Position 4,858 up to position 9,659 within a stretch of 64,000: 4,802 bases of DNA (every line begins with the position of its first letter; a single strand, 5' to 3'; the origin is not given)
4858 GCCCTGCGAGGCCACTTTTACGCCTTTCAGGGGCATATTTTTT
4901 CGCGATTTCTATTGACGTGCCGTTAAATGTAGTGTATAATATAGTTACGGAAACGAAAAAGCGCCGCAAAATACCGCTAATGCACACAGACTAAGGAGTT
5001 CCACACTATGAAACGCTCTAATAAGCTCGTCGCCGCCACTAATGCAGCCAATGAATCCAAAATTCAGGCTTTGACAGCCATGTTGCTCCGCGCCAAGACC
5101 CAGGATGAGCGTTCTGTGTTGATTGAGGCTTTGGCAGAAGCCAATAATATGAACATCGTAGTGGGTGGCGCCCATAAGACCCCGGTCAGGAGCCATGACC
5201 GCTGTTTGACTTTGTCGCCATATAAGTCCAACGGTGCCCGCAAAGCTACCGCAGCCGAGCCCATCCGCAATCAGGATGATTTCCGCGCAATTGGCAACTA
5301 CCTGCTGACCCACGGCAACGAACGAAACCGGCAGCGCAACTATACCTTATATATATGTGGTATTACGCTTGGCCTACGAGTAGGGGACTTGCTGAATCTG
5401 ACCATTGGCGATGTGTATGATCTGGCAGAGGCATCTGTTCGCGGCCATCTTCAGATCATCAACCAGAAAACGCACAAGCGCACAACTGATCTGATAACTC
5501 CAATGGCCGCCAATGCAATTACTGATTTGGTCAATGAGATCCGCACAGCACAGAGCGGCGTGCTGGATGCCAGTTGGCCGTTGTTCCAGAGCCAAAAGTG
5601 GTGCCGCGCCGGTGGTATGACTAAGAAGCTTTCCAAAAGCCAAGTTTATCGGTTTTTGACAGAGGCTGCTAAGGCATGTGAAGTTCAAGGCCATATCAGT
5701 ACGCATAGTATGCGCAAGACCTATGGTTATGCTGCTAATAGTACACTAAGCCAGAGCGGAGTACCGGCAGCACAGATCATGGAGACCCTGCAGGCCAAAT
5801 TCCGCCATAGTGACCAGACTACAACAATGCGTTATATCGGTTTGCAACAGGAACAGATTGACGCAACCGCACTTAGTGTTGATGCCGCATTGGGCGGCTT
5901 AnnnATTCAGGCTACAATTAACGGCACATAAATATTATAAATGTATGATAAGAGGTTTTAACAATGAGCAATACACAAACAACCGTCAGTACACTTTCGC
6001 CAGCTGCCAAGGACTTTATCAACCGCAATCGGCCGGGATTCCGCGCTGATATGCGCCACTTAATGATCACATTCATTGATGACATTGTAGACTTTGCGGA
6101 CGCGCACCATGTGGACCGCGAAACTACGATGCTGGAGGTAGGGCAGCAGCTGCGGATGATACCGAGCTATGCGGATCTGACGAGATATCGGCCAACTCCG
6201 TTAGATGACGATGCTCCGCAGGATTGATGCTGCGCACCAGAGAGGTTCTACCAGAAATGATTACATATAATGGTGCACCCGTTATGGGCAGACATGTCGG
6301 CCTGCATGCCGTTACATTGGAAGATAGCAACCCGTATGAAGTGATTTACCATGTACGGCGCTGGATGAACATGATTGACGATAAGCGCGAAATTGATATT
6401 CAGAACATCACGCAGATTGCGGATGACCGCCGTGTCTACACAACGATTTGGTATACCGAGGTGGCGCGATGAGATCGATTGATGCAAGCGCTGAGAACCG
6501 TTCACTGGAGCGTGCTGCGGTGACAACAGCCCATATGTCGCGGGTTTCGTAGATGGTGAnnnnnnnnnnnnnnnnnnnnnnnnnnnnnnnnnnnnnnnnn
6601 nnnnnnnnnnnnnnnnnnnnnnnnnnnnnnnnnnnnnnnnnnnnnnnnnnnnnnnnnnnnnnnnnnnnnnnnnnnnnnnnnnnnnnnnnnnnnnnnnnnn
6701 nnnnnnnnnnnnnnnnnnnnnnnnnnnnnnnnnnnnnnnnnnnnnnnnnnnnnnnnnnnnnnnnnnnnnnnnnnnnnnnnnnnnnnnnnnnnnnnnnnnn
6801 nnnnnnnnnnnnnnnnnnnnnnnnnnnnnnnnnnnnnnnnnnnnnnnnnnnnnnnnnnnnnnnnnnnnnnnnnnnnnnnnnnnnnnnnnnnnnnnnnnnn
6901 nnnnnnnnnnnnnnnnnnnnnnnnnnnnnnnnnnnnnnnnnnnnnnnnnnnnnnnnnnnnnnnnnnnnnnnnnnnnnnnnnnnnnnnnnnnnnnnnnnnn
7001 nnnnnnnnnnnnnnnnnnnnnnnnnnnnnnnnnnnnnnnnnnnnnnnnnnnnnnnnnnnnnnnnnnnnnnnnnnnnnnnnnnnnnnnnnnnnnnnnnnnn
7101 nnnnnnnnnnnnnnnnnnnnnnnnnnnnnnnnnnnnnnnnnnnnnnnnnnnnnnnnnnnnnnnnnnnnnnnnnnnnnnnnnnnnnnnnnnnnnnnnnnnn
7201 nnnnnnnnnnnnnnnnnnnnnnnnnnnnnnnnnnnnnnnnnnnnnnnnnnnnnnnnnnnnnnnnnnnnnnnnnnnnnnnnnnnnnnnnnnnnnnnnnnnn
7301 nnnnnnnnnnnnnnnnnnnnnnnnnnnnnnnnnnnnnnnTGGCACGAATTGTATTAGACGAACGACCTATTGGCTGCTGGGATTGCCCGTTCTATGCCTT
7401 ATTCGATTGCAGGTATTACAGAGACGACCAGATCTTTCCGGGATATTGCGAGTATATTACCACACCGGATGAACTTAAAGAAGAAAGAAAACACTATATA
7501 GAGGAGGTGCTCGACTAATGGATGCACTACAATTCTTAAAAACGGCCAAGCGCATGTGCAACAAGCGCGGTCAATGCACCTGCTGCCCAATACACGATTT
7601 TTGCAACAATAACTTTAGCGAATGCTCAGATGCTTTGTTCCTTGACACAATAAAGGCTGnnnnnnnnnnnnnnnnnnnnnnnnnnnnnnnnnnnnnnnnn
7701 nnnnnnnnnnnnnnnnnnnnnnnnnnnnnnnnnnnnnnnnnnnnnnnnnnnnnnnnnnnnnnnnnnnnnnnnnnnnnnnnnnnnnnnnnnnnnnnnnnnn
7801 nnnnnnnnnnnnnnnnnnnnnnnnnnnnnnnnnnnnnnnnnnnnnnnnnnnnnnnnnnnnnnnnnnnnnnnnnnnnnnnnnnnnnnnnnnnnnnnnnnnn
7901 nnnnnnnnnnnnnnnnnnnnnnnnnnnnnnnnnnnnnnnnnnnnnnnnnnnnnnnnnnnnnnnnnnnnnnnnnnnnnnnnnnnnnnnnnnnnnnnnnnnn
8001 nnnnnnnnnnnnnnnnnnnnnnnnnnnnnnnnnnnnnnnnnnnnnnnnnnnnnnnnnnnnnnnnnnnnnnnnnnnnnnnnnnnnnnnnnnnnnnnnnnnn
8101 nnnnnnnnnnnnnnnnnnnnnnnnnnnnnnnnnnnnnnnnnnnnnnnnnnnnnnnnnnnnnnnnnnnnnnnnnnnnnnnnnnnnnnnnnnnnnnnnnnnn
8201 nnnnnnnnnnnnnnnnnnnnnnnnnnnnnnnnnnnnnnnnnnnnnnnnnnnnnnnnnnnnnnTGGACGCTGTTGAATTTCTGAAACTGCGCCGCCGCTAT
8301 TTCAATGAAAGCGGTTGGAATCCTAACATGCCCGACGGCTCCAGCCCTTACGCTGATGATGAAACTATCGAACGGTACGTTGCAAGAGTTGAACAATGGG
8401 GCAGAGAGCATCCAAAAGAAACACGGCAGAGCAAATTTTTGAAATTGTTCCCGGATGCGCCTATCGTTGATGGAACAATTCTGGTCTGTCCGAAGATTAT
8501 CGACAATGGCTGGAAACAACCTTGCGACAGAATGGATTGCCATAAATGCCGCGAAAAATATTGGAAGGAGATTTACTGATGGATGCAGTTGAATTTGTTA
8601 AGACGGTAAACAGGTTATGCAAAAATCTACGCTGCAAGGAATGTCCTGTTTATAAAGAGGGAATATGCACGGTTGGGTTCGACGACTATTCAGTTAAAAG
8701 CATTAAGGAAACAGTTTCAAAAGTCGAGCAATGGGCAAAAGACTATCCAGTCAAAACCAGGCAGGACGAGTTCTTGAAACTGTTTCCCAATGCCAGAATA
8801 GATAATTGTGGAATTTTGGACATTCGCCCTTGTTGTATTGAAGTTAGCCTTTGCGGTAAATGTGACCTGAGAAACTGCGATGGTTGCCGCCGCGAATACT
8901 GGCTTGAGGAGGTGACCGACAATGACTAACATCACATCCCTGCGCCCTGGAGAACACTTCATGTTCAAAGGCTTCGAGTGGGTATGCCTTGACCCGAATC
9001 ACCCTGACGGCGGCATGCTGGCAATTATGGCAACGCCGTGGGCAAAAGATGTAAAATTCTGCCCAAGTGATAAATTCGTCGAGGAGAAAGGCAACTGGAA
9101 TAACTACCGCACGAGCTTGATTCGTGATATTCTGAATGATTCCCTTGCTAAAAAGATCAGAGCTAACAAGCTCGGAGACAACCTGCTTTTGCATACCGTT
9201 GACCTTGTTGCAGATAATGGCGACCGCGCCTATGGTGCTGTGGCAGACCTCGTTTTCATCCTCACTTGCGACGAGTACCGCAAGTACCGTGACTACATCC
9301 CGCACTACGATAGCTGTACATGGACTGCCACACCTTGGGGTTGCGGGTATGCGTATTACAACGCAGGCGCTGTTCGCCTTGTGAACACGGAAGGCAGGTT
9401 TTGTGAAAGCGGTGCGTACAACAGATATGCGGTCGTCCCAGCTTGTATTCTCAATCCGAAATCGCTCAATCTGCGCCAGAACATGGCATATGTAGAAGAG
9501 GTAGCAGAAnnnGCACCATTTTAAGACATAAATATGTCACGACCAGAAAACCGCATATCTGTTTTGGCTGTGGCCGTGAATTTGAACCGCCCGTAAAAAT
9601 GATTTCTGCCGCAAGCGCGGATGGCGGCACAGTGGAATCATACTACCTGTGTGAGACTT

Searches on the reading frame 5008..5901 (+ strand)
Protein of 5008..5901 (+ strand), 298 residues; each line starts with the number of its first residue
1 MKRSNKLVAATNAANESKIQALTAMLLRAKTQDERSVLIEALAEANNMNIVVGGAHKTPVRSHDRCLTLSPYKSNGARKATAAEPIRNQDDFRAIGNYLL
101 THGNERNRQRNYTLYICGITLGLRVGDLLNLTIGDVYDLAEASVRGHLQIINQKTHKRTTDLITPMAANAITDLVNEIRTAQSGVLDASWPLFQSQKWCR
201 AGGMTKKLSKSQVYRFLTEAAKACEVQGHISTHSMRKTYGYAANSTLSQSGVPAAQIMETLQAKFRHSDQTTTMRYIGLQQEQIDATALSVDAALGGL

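Call 67: search_protein_families(library=phrogs, proteins=[window:5008-5901:+], max_evalue=0.0001)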
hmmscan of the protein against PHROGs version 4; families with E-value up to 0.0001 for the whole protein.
window:5008-5901:+ (298 aa): 3 families
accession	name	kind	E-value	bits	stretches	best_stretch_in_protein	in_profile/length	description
phrog_216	-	integration and excision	1.4e-38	133.7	1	71-293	39-238/301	integrase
phrog_1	-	integration and excision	2.5e-11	44.6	1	81-285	265-441/611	integrase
phrog_7269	-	integration and excision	1.2e-07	32.5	1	203-290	3-79/89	integrase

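Call 80: find_encoding_contigs(protein=window:5008-5901:+, flank=10000, max_places=4)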
Protein window:5008-5901:+ (298 aa): 5 contigs read that carry it; 1 place shown.
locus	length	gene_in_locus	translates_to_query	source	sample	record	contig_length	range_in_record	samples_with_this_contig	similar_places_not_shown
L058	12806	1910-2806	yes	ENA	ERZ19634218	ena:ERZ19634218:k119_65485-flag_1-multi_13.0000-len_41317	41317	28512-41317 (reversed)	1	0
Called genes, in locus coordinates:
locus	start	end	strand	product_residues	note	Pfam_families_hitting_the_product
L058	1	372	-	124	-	?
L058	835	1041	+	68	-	-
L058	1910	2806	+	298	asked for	PF00589:Phage_integrase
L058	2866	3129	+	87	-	-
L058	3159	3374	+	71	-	-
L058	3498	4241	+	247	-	-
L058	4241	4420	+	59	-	-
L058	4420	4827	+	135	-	-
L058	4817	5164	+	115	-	-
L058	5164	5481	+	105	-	-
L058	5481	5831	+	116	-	-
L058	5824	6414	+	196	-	-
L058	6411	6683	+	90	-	-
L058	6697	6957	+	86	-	-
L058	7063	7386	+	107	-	-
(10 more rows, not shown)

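Call 94: search_protein_families(library=pfam, proteins=[window:5008-5901:+], max_evalue=0.001)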
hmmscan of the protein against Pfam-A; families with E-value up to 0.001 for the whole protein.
window:5008-5901:+ (298 aa): 1 family
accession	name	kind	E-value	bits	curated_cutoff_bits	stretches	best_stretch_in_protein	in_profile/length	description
PF00589.27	Phage_integrase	-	9.7e-12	45.4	27.1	1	119-281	32-170/172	Phage integrase family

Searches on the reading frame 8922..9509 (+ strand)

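Call 67: search_protein_families(library=phrogs, proteins=[window:8922-9509:+], max_evalue=0.0001)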
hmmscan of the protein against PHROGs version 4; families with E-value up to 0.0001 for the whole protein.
window:8922-9509:+ (196 aa): 1 family
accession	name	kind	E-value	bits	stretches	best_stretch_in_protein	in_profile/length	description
phrog_9958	-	unknown function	1e-38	133.8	1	2-180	5-177/210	-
